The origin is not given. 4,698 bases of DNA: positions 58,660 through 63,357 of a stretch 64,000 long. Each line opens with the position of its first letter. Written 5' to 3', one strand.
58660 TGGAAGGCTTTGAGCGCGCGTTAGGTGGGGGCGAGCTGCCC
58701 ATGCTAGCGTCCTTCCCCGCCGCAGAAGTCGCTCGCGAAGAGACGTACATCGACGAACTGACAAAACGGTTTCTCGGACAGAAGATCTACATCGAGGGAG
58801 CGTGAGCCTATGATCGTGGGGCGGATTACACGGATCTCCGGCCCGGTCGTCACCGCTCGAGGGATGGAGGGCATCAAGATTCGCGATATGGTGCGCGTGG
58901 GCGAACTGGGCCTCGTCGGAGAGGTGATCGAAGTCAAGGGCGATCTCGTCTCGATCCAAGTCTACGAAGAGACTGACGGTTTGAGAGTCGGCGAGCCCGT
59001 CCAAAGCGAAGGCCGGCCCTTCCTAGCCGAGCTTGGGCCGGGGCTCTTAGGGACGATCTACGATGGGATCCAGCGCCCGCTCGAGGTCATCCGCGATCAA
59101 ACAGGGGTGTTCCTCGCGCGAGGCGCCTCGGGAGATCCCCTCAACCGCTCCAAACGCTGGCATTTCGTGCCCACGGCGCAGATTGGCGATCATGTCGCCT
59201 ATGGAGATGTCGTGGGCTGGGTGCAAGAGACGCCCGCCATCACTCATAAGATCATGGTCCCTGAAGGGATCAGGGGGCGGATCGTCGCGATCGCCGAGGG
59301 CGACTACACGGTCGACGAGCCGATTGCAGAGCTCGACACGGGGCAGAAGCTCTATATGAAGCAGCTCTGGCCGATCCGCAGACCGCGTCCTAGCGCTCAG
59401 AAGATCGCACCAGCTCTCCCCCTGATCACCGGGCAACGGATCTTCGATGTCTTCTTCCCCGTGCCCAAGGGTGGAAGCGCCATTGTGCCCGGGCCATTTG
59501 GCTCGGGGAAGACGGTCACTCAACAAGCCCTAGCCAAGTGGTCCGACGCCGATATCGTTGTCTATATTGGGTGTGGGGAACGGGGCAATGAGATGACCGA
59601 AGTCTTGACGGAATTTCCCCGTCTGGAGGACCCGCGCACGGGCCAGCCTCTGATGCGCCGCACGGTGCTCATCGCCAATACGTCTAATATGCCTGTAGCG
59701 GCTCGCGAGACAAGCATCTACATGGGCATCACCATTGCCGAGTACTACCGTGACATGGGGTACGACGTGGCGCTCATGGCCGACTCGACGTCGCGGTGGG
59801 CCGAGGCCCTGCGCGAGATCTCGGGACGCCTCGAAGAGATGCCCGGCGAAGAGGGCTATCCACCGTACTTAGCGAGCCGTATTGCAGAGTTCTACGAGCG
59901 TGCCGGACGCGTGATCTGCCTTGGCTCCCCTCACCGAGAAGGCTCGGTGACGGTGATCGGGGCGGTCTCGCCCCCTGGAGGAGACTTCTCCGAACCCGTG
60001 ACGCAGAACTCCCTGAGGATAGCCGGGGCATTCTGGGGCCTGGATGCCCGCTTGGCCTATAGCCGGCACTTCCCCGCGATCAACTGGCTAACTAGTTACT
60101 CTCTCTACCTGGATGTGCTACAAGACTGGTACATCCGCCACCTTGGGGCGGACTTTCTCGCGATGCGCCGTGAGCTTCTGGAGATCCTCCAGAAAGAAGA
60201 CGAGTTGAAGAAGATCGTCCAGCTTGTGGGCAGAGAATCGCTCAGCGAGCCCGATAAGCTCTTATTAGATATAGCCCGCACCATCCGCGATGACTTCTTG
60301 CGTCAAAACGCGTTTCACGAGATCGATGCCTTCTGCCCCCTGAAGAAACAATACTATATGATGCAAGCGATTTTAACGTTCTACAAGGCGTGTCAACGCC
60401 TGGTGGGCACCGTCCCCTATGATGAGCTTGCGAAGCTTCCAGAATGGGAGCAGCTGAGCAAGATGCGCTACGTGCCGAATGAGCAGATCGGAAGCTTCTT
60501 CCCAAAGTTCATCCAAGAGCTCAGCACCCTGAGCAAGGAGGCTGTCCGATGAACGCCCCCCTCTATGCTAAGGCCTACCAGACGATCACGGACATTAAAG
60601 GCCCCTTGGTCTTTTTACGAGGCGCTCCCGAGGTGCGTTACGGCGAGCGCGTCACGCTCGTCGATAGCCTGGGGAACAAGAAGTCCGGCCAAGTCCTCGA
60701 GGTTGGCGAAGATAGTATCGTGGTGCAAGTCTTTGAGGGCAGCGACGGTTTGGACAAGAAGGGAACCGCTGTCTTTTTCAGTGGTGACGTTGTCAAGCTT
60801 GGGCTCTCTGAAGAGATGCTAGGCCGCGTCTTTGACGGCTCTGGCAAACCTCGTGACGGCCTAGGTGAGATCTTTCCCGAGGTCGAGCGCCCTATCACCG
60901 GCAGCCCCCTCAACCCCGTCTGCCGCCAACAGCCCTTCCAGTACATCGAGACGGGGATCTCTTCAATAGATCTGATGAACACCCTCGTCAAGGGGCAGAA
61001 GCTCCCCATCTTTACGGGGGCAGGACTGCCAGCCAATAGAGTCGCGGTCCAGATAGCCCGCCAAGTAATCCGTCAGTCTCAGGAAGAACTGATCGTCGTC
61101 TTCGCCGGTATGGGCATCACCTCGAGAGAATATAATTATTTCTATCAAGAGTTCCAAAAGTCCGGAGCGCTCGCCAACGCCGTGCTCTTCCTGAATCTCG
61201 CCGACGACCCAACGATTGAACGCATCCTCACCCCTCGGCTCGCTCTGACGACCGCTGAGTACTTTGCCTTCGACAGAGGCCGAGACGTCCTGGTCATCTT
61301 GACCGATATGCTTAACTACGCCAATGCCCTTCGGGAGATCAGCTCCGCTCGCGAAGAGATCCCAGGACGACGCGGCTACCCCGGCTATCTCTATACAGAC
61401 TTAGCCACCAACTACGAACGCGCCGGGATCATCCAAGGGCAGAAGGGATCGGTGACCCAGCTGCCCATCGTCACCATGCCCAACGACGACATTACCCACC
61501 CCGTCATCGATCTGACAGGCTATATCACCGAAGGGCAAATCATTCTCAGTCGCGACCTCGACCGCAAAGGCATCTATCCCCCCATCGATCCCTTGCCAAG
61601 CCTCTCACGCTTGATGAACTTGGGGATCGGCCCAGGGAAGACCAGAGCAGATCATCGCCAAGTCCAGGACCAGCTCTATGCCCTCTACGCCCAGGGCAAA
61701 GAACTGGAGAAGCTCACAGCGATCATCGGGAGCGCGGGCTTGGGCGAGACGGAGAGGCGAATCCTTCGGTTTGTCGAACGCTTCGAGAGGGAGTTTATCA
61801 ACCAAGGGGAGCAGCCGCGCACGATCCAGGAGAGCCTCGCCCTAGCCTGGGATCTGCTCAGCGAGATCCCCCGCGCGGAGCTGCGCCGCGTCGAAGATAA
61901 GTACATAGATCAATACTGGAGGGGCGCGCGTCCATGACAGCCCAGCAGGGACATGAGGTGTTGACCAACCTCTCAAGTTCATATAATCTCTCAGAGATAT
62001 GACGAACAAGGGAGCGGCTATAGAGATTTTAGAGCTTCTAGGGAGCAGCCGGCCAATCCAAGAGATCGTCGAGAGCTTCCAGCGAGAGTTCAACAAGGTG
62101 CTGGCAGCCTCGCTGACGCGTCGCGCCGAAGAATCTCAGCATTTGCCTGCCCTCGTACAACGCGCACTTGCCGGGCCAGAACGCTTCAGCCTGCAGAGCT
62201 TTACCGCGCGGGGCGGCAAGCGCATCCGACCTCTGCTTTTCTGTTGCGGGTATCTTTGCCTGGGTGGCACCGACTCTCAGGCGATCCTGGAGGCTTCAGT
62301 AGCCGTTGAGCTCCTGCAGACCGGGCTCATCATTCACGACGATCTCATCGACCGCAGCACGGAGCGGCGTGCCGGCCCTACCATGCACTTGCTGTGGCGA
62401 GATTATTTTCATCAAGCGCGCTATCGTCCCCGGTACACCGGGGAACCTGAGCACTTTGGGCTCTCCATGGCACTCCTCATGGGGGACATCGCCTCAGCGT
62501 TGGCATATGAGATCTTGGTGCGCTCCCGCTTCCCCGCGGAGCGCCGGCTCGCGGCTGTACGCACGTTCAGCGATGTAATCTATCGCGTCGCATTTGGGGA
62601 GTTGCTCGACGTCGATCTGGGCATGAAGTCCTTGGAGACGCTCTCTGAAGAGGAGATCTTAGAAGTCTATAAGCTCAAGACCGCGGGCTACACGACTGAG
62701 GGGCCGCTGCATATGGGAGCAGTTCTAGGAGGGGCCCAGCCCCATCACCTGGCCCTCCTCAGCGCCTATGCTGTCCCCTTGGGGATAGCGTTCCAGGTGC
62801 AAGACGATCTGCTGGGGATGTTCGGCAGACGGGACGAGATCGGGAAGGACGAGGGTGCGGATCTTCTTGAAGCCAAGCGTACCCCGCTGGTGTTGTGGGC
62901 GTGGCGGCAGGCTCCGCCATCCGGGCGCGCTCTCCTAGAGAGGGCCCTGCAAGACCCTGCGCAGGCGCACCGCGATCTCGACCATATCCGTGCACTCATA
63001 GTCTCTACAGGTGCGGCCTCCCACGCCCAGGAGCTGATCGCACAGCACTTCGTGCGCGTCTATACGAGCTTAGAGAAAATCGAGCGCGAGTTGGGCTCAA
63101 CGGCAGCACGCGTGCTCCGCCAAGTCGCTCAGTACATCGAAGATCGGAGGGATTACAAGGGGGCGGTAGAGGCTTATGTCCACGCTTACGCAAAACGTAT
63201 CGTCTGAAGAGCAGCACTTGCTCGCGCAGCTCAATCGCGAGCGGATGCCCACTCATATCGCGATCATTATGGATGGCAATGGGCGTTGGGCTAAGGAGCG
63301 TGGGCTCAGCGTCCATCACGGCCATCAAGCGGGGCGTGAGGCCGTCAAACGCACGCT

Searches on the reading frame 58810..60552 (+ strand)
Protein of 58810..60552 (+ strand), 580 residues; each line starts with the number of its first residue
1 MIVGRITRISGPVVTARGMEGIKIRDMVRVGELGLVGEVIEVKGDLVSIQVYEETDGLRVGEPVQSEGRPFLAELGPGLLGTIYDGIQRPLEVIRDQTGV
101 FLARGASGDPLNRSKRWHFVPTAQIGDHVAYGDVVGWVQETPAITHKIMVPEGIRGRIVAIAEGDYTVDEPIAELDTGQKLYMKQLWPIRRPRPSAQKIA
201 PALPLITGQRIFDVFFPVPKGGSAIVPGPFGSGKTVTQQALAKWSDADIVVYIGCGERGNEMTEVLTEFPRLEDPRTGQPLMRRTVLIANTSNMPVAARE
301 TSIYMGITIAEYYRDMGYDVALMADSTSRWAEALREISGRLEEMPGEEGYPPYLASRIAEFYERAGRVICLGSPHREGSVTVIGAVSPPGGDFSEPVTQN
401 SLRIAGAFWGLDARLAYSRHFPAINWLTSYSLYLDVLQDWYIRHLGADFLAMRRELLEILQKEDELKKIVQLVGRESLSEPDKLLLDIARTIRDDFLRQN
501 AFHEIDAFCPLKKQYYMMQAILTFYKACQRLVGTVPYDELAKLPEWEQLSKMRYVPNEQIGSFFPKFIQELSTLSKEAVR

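Call 74: search_protein_families(library=pfam, proteins=[window:58810-60552:+], max_evalue=0.00001)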
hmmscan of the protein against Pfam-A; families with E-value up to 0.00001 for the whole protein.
window:58810-60552:+ (580 aa): 4 families
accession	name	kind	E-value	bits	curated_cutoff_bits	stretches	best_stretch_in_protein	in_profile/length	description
PF00006.31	ATP-synt_ab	-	6.2e-73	245.4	29.5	1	208-431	1-213/213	ATP synthase alpha/beta family, nucleotide-binding domain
PF16886.11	ATP-synt_ab_Xtn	-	7.1e-28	96.6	25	1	109-190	2-88/88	ATPsynthase alpha/beta subunit barrel-sandwich domain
PF22919.1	ATP-synt_VA_C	-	7.3e-27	93.8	24.7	1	439-532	2-93/101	C-terminal domain of V and A type ATP synthase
PF02874.29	ATP-synt_ab_N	-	4.3e-13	50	20.9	1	6-66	1-67/69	ATP synthase alpha/beta family, beta-barrel domain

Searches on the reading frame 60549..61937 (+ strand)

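Call 74: search_protein_families(library=pfam, proteins=[window:60549-61937:+], max_evalue=0.00001)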
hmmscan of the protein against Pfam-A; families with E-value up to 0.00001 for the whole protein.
window:60549-61937:+ (462 aa): 3 families
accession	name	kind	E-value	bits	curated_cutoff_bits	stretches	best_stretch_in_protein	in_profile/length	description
PF00006.31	ATP-synt_ab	-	6.3e-78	261.7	29.5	1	136-353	1-213/213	ATP synthase alpha/beta family, nucleotide-binding domain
PF22919.1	ATP-synt_VA_C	-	6e-27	94.1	24.7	1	359-457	2-101/101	C-terminal domain of V and A type ATP synthase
PF02874.29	ATP-synt_ab_N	-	1.5e-09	38.7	20.9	1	13-79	1-69/69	ATP synthase alpha/beta family, beta-barrel domain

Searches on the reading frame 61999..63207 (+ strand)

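Call 74: search_protein_families(library=pfam, proteins=[window:61999-63207:+], max_evalue=0.00001)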
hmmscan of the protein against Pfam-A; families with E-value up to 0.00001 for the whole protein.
window:61999-63207:+ (402 aa): 1 family
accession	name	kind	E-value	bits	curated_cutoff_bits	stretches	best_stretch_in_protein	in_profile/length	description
PF00348.22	polyprenyl_synt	-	1.3e-47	162.6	27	1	65-331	8-248/251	Polyprenyl synthetase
